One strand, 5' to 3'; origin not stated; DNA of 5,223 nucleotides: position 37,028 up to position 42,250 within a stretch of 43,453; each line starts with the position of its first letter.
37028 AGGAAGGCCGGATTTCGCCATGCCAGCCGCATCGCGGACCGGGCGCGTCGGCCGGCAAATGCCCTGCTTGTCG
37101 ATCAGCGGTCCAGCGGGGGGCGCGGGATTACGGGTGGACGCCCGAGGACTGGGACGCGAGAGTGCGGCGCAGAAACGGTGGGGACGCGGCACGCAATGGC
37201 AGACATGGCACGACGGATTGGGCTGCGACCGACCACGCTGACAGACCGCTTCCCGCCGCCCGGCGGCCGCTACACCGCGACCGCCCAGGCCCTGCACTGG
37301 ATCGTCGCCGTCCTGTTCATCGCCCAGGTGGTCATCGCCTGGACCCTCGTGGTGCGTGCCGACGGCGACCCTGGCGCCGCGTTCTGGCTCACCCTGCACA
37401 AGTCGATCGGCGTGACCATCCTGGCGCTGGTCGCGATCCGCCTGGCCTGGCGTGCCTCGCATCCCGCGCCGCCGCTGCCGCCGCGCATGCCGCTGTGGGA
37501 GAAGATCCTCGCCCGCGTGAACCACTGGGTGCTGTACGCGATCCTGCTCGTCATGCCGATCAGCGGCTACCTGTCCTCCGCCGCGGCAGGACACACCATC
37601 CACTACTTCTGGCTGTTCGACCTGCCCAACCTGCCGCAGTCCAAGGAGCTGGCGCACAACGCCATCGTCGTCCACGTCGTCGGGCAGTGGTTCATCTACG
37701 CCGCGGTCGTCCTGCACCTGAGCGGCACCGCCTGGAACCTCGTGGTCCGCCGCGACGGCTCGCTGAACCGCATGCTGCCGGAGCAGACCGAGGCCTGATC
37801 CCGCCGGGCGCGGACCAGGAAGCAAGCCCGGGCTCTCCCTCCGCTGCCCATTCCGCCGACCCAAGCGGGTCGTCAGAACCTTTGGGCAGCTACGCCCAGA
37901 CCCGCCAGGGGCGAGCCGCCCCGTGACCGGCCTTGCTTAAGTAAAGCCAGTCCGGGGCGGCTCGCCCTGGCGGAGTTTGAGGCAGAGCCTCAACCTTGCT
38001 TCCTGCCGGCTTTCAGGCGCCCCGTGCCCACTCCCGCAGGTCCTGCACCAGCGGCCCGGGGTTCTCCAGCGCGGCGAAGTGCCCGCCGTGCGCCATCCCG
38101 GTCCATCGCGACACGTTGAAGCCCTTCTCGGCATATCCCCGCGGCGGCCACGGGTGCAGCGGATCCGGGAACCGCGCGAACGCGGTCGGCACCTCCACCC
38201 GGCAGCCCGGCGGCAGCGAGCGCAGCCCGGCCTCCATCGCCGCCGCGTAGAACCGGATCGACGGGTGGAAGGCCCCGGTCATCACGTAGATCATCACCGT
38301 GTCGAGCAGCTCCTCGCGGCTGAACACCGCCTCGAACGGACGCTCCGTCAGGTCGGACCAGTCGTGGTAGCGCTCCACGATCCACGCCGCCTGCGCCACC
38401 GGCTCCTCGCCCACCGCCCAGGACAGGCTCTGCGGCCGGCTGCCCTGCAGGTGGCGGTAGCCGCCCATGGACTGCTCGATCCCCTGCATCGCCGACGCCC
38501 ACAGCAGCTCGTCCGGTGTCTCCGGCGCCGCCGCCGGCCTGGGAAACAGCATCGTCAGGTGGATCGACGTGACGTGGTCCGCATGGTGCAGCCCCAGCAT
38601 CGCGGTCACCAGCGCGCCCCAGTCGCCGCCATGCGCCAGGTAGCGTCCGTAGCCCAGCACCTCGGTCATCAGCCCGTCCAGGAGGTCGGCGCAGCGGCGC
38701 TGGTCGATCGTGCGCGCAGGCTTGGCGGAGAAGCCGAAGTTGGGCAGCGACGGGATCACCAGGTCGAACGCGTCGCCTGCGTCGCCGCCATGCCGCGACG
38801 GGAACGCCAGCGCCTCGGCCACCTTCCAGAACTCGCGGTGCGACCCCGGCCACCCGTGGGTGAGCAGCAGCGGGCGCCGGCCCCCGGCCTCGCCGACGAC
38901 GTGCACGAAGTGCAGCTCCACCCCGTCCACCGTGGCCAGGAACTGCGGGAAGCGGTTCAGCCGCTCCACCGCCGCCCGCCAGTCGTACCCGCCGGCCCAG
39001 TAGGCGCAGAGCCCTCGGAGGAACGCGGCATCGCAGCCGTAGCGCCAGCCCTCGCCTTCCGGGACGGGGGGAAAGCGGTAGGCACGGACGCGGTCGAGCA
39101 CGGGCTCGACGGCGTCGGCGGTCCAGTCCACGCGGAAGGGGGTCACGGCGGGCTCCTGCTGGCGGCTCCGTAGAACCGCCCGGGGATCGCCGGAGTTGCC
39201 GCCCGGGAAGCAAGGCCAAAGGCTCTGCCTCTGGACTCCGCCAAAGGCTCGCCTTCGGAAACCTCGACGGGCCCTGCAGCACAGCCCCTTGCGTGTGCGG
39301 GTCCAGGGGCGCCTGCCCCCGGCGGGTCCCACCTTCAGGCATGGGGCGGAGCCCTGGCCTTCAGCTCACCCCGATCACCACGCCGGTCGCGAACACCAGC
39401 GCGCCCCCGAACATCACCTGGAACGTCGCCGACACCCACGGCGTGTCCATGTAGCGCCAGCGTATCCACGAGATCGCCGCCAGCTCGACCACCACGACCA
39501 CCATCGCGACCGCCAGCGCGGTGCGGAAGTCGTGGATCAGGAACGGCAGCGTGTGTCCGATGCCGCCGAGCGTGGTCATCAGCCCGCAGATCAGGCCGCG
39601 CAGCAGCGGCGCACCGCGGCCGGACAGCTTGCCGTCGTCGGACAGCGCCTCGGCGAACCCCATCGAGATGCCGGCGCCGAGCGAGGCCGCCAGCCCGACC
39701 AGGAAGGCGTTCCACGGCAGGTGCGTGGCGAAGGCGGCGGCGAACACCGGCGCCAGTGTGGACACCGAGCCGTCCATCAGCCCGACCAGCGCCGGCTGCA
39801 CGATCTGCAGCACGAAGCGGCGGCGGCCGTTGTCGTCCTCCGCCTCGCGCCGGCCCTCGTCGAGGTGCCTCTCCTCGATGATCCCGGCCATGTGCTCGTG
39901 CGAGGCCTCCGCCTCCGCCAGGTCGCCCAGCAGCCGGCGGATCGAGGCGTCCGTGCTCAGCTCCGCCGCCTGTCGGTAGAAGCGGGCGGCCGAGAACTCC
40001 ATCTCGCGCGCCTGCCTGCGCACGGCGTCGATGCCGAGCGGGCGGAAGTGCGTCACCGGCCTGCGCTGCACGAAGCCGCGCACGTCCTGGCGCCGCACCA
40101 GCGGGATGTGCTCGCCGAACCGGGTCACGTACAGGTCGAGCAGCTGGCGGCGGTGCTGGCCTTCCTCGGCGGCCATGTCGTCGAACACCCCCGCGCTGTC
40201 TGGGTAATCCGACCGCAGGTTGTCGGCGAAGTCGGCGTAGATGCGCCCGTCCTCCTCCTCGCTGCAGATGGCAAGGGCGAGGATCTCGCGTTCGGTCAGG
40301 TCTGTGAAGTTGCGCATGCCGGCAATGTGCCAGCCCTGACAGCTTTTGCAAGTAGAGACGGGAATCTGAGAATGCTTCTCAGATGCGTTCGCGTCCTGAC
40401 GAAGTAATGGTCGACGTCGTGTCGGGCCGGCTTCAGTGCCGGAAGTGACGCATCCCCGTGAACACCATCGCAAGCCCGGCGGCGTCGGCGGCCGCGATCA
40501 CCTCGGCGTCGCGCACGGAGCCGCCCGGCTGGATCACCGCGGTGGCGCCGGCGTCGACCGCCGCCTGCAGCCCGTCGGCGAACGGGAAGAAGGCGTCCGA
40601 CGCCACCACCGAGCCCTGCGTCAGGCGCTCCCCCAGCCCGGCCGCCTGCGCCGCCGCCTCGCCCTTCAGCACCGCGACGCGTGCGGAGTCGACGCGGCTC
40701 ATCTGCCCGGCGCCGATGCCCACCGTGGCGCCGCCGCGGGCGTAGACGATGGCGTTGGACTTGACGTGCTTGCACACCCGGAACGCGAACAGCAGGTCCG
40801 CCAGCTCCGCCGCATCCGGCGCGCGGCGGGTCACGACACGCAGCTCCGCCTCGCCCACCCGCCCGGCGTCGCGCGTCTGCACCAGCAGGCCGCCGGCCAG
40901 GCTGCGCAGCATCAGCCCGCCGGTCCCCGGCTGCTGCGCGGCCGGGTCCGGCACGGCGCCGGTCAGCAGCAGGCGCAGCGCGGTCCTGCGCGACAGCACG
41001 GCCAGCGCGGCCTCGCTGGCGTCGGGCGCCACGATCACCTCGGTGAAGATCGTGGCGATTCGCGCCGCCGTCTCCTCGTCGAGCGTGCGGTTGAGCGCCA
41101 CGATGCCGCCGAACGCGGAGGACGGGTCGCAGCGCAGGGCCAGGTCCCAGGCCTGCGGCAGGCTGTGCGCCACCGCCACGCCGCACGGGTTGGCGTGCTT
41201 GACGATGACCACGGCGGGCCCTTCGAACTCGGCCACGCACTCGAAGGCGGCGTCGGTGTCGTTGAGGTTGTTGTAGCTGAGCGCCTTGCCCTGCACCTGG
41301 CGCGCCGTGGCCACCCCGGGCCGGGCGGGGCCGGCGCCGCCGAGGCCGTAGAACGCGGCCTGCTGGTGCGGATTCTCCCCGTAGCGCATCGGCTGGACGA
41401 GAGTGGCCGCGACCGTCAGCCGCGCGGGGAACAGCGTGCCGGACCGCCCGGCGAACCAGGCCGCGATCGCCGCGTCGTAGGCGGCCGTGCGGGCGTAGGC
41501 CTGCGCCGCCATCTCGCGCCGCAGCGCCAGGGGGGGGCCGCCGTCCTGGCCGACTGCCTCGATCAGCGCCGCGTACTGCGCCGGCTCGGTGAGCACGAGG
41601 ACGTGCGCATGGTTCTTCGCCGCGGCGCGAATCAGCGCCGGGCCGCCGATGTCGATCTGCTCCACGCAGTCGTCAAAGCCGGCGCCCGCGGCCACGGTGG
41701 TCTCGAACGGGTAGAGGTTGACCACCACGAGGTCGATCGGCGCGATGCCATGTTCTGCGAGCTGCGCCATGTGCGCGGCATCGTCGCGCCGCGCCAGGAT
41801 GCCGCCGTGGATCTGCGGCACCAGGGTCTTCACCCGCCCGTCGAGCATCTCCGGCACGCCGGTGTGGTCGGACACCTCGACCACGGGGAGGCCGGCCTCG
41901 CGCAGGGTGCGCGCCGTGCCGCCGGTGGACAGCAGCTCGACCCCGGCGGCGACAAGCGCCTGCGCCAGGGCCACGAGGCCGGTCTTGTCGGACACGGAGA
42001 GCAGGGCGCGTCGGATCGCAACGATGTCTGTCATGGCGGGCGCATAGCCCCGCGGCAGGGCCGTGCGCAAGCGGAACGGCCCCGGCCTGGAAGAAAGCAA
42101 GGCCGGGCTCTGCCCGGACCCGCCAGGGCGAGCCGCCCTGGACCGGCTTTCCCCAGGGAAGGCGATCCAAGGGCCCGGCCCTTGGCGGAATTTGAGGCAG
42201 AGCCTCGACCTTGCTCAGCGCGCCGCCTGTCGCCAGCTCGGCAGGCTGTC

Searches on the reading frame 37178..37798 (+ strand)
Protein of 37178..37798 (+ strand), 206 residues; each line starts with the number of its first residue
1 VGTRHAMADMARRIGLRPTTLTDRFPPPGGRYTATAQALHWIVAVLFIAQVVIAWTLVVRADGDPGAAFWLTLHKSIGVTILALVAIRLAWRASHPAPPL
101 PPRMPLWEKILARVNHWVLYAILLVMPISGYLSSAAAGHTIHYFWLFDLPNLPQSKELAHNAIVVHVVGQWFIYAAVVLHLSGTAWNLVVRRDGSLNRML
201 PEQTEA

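Call 92: search_protein_families(library=pfam, proteins=[window:37178-37798:+], max_evalue=0.001)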
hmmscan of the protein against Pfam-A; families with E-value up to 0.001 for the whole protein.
window:37178-37798:+ (206 aa): 1 family
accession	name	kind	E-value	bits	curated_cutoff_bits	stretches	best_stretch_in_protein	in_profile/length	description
PF01292.26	Ni_hydr_CYTB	-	4e-28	98.8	30.1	1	31-201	1-178/179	Prokaryotic cytochrome b561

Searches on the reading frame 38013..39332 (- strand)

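Call 92: search_protein_families(library=pfam, proteins=[window:38013-39332:-], max_evalue=0.001)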
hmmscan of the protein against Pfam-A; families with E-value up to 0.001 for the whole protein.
window:38013-39332:- (439 aa): 2 families
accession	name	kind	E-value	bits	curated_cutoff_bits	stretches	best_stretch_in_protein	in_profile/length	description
PF06441.18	EHN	-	1.5e-28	99.6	22.8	1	63-168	1-107/107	Epoxide hydrolase N terminus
PF00561.26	Abhydrolase_1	-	2.3e-12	47.6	25.8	1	154-273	2-112/245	alpha/beta hydrolase fold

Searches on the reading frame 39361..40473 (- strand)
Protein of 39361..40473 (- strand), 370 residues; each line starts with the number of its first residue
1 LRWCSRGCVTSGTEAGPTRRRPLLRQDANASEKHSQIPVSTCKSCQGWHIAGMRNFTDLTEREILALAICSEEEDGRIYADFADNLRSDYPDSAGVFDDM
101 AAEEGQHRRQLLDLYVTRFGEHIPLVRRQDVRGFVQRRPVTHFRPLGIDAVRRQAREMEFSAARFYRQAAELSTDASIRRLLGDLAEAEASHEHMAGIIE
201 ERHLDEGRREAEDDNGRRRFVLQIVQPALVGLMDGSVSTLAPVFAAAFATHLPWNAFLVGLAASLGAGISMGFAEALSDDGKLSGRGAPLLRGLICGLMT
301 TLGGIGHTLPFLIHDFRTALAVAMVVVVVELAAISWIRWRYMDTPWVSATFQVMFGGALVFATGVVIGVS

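Call 92: search_protein_families(library=pfam, proteins=[window:39361-40473:-], max_evalue=0.001)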
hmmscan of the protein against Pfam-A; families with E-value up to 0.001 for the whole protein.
window:39361-40473:- (370 aa): 2 families
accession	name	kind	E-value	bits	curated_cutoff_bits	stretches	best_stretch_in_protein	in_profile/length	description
PF02915.23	Rubrerythrin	-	6.1e-27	95.1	22.8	1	63-196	1-133/137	Rubrerythrin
PF01988.24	VIT1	-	1.8e-07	31.7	28.1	1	288-368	132-213/214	VIT family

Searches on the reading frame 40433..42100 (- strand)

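Call 92: search_protein_families(library=pfam, proteins=[window:40433-42100:-], max_evalue=0.001)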
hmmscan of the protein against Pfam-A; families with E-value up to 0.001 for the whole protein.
window:40433-42100:- (555 aa): 2 families
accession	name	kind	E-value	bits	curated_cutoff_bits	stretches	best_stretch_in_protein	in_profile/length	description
PF01808.24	AICARFT_IMPCHas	-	3.5e-117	391.7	25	1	160-478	1-310/311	AICARFT/IMPCHase bienzyme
PF02142.27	MGS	-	5.5e-25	87.8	24.1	1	41-154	1-93/94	MGS-like domain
